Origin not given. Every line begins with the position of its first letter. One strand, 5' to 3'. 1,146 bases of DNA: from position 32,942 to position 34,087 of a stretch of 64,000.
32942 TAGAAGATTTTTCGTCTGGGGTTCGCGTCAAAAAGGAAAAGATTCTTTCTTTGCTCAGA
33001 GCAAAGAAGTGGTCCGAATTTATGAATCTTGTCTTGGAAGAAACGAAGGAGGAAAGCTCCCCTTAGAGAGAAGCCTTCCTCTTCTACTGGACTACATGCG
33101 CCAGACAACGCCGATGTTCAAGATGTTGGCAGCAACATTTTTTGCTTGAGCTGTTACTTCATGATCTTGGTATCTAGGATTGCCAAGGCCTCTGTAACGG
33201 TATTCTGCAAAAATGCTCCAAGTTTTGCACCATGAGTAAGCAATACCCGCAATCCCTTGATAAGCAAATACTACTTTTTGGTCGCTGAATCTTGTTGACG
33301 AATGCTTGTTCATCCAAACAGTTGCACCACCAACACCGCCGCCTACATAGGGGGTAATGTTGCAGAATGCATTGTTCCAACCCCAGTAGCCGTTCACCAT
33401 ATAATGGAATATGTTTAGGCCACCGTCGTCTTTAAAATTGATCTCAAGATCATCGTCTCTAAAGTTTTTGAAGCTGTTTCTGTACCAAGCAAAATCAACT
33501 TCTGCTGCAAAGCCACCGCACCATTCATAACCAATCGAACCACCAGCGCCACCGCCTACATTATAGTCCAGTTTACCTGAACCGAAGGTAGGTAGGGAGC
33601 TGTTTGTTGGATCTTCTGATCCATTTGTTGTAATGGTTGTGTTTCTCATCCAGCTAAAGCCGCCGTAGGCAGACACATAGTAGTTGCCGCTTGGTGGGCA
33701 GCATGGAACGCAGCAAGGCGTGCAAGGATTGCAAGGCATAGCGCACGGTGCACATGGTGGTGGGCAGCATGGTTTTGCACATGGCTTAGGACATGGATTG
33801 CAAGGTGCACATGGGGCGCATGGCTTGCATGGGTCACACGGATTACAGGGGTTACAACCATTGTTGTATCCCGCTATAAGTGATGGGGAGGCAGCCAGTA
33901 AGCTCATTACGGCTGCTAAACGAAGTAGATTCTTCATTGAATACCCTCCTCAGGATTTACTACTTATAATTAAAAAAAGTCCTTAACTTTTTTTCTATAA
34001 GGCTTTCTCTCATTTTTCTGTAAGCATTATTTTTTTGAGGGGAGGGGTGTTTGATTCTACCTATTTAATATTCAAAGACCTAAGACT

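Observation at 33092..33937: Outer-membrane protein with 19 cysteines in a (C-x-P)n repeat array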

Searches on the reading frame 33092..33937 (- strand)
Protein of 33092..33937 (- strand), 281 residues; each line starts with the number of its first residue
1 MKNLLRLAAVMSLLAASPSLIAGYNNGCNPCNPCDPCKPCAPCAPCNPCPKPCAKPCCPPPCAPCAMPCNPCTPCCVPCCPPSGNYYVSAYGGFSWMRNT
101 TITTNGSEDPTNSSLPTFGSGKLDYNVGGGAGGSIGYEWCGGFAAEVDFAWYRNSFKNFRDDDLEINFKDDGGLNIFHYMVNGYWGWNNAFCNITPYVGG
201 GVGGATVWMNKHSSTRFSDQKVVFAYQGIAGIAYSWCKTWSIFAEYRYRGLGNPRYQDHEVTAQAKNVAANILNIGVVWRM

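Call 3: search_protein_families(library=pfam, proteins=[window:33092-33937:-], max_evalue=1)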
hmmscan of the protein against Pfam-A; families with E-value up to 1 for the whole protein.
window:33092-33937:- (281 aa): 4 families
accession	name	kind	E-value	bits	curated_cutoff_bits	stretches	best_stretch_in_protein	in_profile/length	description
PF13505.12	OMP_b-brl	-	3.5e-08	34.3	28.7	1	118-280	33-174/175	Outer membrane protein beta-barrel domain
PF01617.23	Surface_Ag_2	-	6.1e-08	32.9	22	1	176-266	135-218/247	Surface antigen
PF09411.16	PagL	-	0.032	14.8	23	1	143-249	5-112/136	Lipid A 3-O-deacylase (PagL)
PF02462.21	Opacity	-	0.051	14.1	21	1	192-255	44-112/126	Opacity family porin protein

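Call 4: search_protein_families(library=ncbifam, proteins=[window:33092-33937:-], max_evalue=1)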
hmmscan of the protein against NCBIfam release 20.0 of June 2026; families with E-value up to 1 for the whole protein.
window:33092-33937:- (281 aa): 1 family
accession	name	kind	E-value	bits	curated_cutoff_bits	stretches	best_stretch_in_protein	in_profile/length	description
NF052636.1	Rick_Adr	subfamily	1.4e-06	28.1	210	1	82-265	24-203/224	adhesin Adr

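Call 6: find_homologous_proteins(query=window:33092-33937:-, max_evalue=0.001)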
Query window:33092-33937:- (281 aa): 7 proteins with E <= 0.001 among 805 candidates.
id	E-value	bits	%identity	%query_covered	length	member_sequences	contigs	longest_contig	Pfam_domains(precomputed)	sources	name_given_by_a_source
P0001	2.4e-124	433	100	66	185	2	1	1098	PF01617.25,PF13505.13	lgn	-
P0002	1.1e-37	148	41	69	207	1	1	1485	PF01617.25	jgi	-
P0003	1.2e-11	62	32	64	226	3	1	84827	PF01617.25,PF13505.13,PF02462.21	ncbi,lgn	-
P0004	6.1e-9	54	38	31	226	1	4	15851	PF01617.25,PF13505.13,PF02462.21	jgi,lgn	jgi:OmpA-OmpF porin, OOP family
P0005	7.7e-7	47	30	48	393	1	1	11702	PF00691.26,PF01617.25,PF13505.13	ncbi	-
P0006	1.7e-5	42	29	38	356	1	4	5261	PF00691.26,PF01617.25,PF13505.13,PF02462.21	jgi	jgi:OOP family OmpA-OmpF porin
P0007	7.7e-5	40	28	55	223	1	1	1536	PF01617.25,PF13505.13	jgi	jgi:OmpA-OmpF porin, OOP family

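Call 11: find_encoding_contigs(protein=P0002, flank=5000)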
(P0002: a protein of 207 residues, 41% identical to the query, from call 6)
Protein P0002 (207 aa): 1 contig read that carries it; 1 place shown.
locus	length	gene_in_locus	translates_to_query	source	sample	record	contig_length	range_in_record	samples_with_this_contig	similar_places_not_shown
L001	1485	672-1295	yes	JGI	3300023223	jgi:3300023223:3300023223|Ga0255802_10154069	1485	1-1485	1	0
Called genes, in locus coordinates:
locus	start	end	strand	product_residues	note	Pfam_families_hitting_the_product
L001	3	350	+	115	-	?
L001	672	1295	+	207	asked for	PF01617:Surface_Ag_2 (faint)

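Call 12: find_encoding_contigs(protein=P0001, flank=5000)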
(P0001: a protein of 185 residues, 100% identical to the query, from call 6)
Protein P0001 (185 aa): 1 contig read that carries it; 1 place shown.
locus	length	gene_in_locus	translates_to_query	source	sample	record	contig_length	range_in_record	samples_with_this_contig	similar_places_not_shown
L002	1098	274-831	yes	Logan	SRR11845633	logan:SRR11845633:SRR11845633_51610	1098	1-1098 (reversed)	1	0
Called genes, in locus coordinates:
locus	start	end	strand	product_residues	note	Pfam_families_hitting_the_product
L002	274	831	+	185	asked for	PF13505:OMP_b-brl, PF01617:Surface_Ag_2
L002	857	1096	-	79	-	?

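Call 18: find_related_loci(query=A1, collection=genome_contigs, flank=5000)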
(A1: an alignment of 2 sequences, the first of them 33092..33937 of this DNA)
Query A1 (281 aa) in genome_contigs; peptide patterns used: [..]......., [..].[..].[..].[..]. (x = any residue, [..] = any of these).
82 stretches matched a pattern, but none encodes a relative of the query by tblastn (E <= 1e-3).

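Call 27: find_encoding_contigs(protein=window:33092-33937:-, flank=3000, max_places=6)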
Protein window:33092-33937:- (281 aa): no gene with exactly this product is on record in the collection.

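Call 31: search_solved_structures(query=window:33092-33937:-, max_evalue=1, show_alignments=1)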
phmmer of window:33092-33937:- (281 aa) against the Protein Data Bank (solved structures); distinct sequences matched with E-value up to 1: 0.

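Call 35: predict_structure(alignment_id=A2)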
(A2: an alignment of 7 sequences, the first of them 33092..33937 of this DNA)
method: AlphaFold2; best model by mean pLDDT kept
length: 281 residues; sequences in the alignment: 7
mean_pLDDT: 71.1   pTM: 0.66
mean pLDDT of the five models: 71.1, 68.2, 68.2, 68.0, 60.6
residues with pLDDT >= 90: 97; 70-90: 58; 50-70: 48; < 50: 78
segments of 3 or more residues with pLDDT < 50: 1-9, 11-70, 72-75, 113-115
pLDDT, mean of each block of 10 residues (from residue 1): 42 44 38 38 40 44 44 51 85 91 62 55 86 94 94 84 69 89 87 90 88 56 91 91 96 71 74 97 91
secondary structure, 60 per line:
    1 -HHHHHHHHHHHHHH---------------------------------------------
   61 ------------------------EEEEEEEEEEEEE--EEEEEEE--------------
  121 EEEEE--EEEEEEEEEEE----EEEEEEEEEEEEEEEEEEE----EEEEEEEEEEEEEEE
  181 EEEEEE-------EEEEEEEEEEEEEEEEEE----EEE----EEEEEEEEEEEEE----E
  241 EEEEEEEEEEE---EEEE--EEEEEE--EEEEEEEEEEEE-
elements in order: H2-15 E85-97 E100-106 E121-125 E128-138 E143-161 E166-186 E194-211 E216-218 E223-235 E240-251 E255-258 E261-266 E269-280

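Call 39: fold_search(model_id=the predicted structure, library=pdb)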
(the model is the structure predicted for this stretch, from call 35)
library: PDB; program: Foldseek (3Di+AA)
matches with E <= 10: 844; with E <= 0.001: 68
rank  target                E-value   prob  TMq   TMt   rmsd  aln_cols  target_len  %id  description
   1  9nh2_A                7.2e-10  1.00  0.54  0.67   4.5       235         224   17  In situ cryo-EM structure of porin III of the Legionella Dot/Icm T4SS machine (released 2025-09-17)
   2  9a2m_MODEL_1_A        1.2e-08  1.00  0.45  0.37   6.9       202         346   15  Model of E. coli OmpA by in-cell photo-crosslinking MS and deep learning (released 2023-02-24)
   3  9fzc_A                1.6e-08  1.00  0.46  0.72   5.5       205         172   17  Structure of OmpA-short in complex with nanobody Nb01 (released 2024-07-17)
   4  9fzd_A                9.8e-08  1.00  0.41  0.62   6.5       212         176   18  Structure of OmpA-long in complex with nanobody Nb39 (released 2024-07-17)
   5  1p4t                  3.2e-07  1.00  0.42  0.72   5.9       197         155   15  Crystal structure of Neisserial surface protein A (NspA) (released 2003-07-22)
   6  8qxp                  7.4e-07  1.00  0.48  0.72   6.0       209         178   13  Crystal structure of the outer membrane porin OmpW from Klebsiella pneumoniae (released 2024-01-24)
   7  2f1t_A                7.4e-07  1.00  0.48  0.70   6.4       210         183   13  Outer membrane protein OmpW (released 2006-01-24)
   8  3qrc_B                1.3e-06  1.00  0.36  0.59   7.7       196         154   16  The crystal structure of Ail, the attachment invasion locus protein of Yersinia pestis, in complex with the heparin an (released 2011-11-23)
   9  3qrc_A                1.3e-06  1.00  0.35  0.56   7.6       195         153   15  The crystal structure of Ail, the attachment invasion locus protein of Yersinia pestis, in complex with the heparin an (released 2011-11-23)
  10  2f1v_A                1.8e-06  1.00  0.48  0.71   6.1       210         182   14  Outer membrane protein OmpW (released 2006-01-24)
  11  4dcb_A                2.3e-06  1.00  0.37  0.37   9.4       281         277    7  Y. pestis Plasminogen Activator Pla in Complex with Human Plasminogen Activation Loop Peptide ALP11 (released 2012-06-06)
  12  2x55                  2.6e-06  1.00  0.38  0.39   9.0       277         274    8  Yersinia Pestis Plasminogen Activator Pla (Native) (released 2010-07-28)
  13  2x56                  4.1e-06  1.00  0.40  0.41   8.3       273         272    8  Yersinia Pestis Plasminogen Activator Pla (Native) (released 2010-07-28)
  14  1bxw                  6.2e-06  1.00  0.40  0.60   6.9       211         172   16  OUTER MEMBRANE PROTEIN A (OMPA) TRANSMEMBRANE DOMAIN (released 1998-10-14)
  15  9a34_MODEL_1_A        7.2e-06  1.00  0.34  0.31  13.2       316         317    9  Model of E. coli OmpT by in-cell photo-crosslinking MS and deep learning (released 2023-02-24)
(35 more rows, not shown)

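Call 41: search_protein_representatives(protein=window:33092-33937:-)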
Query: 281 residues. Proteins with E-value up to 0.001 (for the whole library): 1517; up to 1e-10: 52; up to 1e-30: 2. The best 150 are listed.
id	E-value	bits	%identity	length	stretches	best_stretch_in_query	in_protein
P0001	7.7e-125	432.7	100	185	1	97-281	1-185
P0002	3.5e-38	147.9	50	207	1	87-258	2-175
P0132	2.0e-20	89.6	34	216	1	81-259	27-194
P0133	7.8e-17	77.8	39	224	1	84-260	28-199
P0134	3.3e-16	75.7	31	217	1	83-272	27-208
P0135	4.2e-15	72.1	31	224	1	82-261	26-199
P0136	4.3e-15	72.0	37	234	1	99-259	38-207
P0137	6.6e-15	71.4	35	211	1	125-266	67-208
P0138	2.1e-14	69.8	30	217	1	78-259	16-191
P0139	4.4e-14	68.7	38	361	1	121-250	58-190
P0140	5.5e-14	68.4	37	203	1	82-274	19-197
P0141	8.4e-14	67.8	33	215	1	84-264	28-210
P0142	1.1e-13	67.4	32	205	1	107-255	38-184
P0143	1.2e-13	67.3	32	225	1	78-259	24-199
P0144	1.2e-13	67.3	30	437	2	71-249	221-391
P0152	2.5e-12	63.0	33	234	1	76-253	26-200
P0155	3.0e-12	62.7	28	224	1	76-262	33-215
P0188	1.6e-10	57.0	35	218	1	120-261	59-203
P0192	2.0e-10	56.7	31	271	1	37-255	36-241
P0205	3.5e-10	55.9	33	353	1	43-250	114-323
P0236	1.2e-09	54.1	32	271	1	63-255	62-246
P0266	3.0e-09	52.8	29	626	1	53-280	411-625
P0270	3.3e-09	52.7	30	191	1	128-266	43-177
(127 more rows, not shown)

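Call 52: search_protein_families(library=pfam, proteins=[P0192, P0137, P0132, P0155, P0152, P0236], max_evalue=10)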
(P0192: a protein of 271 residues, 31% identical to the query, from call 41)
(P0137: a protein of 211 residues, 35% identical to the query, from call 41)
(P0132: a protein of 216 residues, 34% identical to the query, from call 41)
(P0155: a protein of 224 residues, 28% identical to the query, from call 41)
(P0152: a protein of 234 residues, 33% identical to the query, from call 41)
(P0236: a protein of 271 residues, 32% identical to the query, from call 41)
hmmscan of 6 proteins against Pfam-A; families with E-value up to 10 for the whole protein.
P0192 (271 aa): 3 families
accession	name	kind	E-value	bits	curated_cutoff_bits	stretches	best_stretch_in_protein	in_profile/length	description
PF01617.23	Surface_Ag_2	-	3.5e-06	27.1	22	1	164-253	139-219/247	Surface antigen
PF13505.12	OMP_b-brl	-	4.1e-06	27.5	28.7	1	89-238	26-156/175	Outer membrane protein beta-barrel domain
PF09411.16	PagL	-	0.0082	16.7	23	1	154-234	37-111/136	Lipid A 3-O-deacylase (PagL)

P0137 (211 aa): 4 families
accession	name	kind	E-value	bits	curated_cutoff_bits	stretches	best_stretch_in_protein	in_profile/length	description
PF13505.12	OMP_b-brl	-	5.5e-15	56.4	28.7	1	44-211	22-175/175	Outer membrane protein beta-barrel domain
PF01617.23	Surface_Ag_2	-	6.8e-11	42.6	22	2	114-206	133-214/247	Surface antigen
PF02462.21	Opacity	-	4.4e-07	30.5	21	1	119-210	32-125/126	Opacity family porin protein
PF01389.23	OmpA_membrane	-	0.00073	19.8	21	1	124-192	82-150/180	OmpA-like transmembrane domain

P0132 (216 aa): 4 families
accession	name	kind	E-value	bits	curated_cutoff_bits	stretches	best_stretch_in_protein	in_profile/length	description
PF13505.12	OMP_b-brl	-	3e-16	60.5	28.7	1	11-193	3-158/175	Outer membrane protein beta-barrel domain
PF01617.23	Surface_Ag_2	-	1.4e-13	51.3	22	1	93-195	119-212/247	Surface antigen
PF02462.21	Opacity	-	0.00026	21.5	21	1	112-184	32-103/126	Opacity family porin protein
PF09411.16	PagL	-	0.00055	20.5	23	1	62-183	4-111/136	Lipid A 3-O-deacylase (PagL)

P0155 (224 aa): 8 families
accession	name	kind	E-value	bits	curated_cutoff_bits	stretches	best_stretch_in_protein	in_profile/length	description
PF13505.12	OMP_b-brl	-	2.1e-17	64.3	28.7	1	32-222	19-175/175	Outer membrane protein beta-barrel domain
PF01617.23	Surface_Ag_2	-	9e-06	25.8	22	1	127-191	133-190/247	Surface antigen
PF13568.12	OMP_b-brl_2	-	1.9e-05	25.3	27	1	75-201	33-168/175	Outer membrane protein beta-barrel domain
PF05150.18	Legionella_OMP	-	0.00095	18.6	25.4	1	52-106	17-74/281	Legionella pneumophila major outer membrane protein precursor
PF02462.21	Opacity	-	0.016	15.7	21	1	125-222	25-126/126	Opacity family porin protein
PF03797.25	Autotransporter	-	0.11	12.7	26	1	80-163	65-149/255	Autotransporter beta-domain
PF06178.19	KdgM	-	0.27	11.3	22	1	73-106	131-164/222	Oligogalacturonate-specific porin protein (KdgM)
PF08139.17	LPAM_1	-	4.5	8.4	20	0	1-16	1-16/18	Prokaryotic membrane lipoprotein lipid attachment site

P0152 (234 aa): 6 families
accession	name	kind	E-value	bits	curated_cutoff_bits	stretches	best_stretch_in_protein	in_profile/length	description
PF13505.12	OMP_b-brl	-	2.3e-16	60.9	28.7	1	10-225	2-171/175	Outer membrane protein beta-barrel domain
PF01617.23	Surface_Ag_2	-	7.6e-07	29.3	22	1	112-197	127-202/247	Surface antigen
PF06178.19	KdgM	-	0.0085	16.2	22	1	65-105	135-173/222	Oligogalacturonate-specific porin protein (KdgM)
PF01389.23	OmpA_membrane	-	0.22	11.7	21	1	35-197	5-150/180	OmpA-like transmembrane domain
PF12894.13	ANAPC4_WD40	-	0.26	12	22.9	1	90-124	55-89/91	Anaphase-promoting complex subunit 4 WD40 domain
PF13609.12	Porin_4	-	1.7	8.8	27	1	145-227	220-302/310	Gram-negative porin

P0236 (271 aa): 2 families
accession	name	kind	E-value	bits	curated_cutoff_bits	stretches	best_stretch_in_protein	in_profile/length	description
PF01617.23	Surface_Ag_2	-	1e-08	35.4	22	1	162-242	132-203/247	Surface antigen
PF13505.12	OMP_b-brl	-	1.8e-07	31.9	28.7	1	112-251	37-158/175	Outer membrane protein beta-barrel domain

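Call 53: list_cluster_members(proteins=[P0132, P0137, P0155, P0152, P0188, P0270, P0192, P0236, P0205, P0266])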
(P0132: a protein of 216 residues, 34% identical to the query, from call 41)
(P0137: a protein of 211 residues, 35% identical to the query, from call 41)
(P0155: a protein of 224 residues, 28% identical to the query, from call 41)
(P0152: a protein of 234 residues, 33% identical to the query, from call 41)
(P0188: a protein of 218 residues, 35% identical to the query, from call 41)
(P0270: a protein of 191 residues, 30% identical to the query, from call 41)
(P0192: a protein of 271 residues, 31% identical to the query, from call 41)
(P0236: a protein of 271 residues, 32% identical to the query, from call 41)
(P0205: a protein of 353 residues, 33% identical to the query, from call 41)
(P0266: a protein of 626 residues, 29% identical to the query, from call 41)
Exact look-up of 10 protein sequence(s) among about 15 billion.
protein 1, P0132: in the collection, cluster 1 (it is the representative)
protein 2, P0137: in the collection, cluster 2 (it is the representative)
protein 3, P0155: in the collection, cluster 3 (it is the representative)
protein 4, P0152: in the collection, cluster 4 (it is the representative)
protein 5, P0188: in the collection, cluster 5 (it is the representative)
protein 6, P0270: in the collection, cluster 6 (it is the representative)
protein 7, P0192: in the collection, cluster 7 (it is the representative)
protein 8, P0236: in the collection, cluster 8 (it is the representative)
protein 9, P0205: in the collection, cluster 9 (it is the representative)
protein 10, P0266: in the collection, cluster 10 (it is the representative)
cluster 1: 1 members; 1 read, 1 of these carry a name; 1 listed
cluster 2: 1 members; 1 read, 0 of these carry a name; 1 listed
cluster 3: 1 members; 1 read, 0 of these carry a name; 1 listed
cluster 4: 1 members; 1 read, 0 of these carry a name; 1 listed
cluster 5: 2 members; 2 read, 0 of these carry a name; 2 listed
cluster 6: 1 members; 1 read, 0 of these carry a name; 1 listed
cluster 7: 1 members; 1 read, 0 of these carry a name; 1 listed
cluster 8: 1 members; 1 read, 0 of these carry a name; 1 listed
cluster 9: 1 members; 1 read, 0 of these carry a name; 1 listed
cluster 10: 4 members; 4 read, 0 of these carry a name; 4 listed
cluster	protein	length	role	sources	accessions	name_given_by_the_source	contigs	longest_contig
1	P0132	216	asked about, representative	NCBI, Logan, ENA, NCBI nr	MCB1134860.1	MAG: porin family protein [Chlamydiia bacterium] | porin family protein [Chlamydiia bacterium]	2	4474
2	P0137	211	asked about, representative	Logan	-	-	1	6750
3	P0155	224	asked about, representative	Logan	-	-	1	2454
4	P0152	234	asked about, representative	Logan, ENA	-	-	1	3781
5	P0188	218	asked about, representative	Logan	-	-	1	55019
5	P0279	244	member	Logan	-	-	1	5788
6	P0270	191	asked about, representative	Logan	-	-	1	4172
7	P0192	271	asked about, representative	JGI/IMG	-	-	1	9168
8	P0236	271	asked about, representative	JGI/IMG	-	-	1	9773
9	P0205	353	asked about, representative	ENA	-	-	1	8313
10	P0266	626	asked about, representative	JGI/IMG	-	-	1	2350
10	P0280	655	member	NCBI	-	-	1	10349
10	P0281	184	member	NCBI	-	-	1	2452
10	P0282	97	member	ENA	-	-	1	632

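Call 57: find_related_loci(query=A1, collection=metagenome_contigs, flank=6000)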
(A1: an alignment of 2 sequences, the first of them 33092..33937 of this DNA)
Query A1 (281 aa) in metagenome_contigs; peptide patterns used: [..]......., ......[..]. (x = any residue, [..] = any of these).
100 stretches matched a pattern, but none encodes a relative of the query by tblastn (E <= 1e-3).
